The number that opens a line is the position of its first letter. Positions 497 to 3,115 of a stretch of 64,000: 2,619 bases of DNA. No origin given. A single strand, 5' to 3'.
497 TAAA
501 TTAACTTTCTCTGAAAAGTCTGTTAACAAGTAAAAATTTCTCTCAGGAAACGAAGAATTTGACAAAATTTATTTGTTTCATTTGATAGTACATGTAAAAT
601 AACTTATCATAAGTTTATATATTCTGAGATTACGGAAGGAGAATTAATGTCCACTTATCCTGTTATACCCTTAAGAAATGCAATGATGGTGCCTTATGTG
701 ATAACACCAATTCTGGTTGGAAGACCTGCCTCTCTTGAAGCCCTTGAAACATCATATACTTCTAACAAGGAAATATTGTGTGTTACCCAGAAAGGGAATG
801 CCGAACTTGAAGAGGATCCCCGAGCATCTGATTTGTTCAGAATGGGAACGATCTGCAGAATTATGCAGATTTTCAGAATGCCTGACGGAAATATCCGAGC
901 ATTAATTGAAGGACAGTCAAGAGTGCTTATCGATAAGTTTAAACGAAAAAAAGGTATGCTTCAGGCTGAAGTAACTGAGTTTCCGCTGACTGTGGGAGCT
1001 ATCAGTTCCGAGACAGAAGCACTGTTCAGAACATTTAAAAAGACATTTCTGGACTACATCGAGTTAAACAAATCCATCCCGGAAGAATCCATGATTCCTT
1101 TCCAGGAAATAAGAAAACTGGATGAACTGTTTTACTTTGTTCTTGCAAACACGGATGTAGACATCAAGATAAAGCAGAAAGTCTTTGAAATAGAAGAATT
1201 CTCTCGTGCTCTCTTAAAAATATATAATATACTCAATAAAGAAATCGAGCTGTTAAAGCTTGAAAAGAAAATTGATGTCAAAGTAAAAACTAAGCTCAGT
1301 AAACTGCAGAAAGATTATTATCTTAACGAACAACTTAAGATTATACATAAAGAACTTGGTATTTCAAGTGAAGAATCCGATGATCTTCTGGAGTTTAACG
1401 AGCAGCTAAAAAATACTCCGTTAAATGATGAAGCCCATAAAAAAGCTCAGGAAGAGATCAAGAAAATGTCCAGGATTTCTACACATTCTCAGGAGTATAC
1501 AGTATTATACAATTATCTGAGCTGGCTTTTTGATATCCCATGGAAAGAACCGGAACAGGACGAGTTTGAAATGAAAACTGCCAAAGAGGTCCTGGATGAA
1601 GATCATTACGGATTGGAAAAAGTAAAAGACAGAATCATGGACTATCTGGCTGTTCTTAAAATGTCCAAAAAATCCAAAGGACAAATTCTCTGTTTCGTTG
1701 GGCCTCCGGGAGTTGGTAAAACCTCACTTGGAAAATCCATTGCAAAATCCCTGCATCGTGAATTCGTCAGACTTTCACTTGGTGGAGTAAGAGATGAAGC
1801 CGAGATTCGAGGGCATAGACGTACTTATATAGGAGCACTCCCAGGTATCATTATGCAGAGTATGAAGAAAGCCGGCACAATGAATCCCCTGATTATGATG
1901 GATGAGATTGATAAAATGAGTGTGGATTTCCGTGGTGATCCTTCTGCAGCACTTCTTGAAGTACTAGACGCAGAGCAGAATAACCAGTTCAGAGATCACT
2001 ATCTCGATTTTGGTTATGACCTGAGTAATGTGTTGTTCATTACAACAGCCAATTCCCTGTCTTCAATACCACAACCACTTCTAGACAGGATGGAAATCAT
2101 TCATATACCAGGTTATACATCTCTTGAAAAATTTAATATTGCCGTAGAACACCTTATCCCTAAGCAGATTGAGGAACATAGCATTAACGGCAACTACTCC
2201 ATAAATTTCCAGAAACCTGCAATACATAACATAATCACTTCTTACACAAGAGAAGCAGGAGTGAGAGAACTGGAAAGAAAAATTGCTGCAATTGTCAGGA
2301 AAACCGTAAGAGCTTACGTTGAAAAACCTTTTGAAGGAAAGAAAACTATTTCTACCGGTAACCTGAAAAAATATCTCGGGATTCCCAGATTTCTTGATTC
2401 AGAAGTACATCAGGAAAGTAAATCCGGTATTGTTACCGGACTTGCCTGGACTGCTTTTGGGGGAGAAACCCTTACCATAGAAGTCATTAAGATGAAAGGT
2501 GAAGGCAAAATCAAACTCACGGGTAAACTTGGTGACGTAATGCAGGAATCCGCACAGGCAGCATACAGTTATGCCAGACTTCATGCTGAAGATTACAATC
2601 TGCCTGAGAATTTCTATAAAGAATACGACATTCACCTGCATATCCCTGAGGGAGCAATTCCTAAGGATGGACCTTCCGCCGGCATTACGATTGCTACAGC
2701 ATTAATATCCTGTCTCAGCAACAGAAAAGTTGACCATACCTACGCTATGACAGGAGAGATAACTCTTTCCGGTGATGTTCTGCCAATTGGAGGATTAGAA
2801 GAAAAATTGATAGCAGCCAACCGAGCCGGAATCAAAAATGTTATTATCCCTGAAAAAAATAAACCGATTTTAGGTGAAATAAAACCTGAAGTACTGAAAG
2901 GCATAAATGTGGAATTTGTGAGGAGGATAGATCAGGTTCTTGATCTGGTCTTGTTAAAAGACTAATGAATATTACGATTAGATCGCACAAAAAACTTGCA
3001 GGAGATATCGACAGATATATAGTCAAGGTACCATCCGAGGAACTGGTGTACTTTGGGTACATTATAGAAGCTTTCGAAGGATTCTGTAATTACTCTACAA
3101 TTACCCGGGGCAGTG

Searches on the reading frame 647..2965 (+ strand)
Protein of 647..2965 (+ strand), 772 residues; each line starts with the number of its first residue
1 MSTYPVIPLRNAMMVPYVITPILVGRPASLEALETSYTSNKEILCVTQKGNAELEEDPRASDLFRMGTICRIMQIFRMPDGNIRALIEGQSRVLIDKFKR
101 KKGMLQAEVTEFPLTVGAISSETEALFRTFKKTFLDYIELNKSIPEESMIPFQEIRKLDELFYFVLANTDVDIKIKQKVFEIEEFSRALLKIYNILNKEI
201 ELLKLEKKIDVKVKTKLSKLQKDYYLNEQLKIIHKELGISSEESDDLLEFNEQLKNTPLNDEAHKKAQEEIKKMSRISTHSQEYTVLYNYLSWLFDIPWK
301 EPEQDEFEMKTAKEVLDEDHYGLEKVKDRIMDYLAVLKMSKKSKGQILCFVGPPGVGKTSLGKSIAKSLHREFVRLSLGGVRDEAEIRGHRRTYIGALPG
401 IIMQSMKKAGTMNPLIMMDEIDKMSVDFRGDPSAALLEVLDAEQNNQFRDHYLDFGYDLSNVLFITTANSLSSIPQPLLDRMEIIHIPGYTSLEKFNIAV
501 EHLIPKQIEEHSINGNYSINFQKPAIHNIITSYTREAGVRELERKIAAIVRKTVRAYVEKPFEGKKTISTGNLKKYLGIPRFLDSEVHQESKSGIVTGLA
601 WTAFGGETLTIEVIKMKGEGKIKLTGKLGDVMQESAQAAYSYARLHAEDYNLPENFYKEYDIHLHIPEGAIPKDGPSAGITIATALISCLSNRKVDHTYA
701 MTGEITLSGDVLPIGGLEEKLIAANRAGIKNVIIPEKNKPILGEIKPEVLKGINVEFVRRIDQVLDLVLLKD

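Call 21: search_protein_families(library=ncbifam, proteins=[window:647-2965:+], max_evalue=1e-10)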
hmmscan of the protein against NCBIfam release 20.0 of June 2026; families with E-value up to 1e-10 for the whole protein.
window:647-2965:+ (772 aa): 7 families
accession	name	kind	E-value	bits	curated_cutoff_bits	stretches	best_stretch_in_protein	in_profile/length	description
TIGR00763.1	lon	equivalog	1.7e-276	919.7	608.05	1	5-769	1-795/795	endopeptidase La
NF008053.0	PRK10787.1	equivalog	1.1e-239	797.6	891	1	4-770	11-772/784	endopeptidase La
TIGR00764.1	lon_rel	equivalog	3.2e-30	105.3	516.6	1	588-771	414-595/608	ATP-dependent protease LonB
TIGR02902.1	spore_lonB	equivalog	2.8e-28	98.8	723.3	1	584-769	339-531/531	ATP-dependent protease LonB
TIGR02903.1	spore_lon_C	equivalog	1.5e-26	93.1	678.8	1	500-768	350-614/615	Lon family ATP-dependent protease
TIGR02653.1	Lon_rel_chp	hypoth_equivalog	1.2e-13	50.3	628.25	1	610-758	513-661/675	protease Lon-related BREX system protein BrxL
TIGR00416.1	sms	equivalog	4.9e-11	42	403.05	0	659-756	355-448/454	DNA repair protein RadA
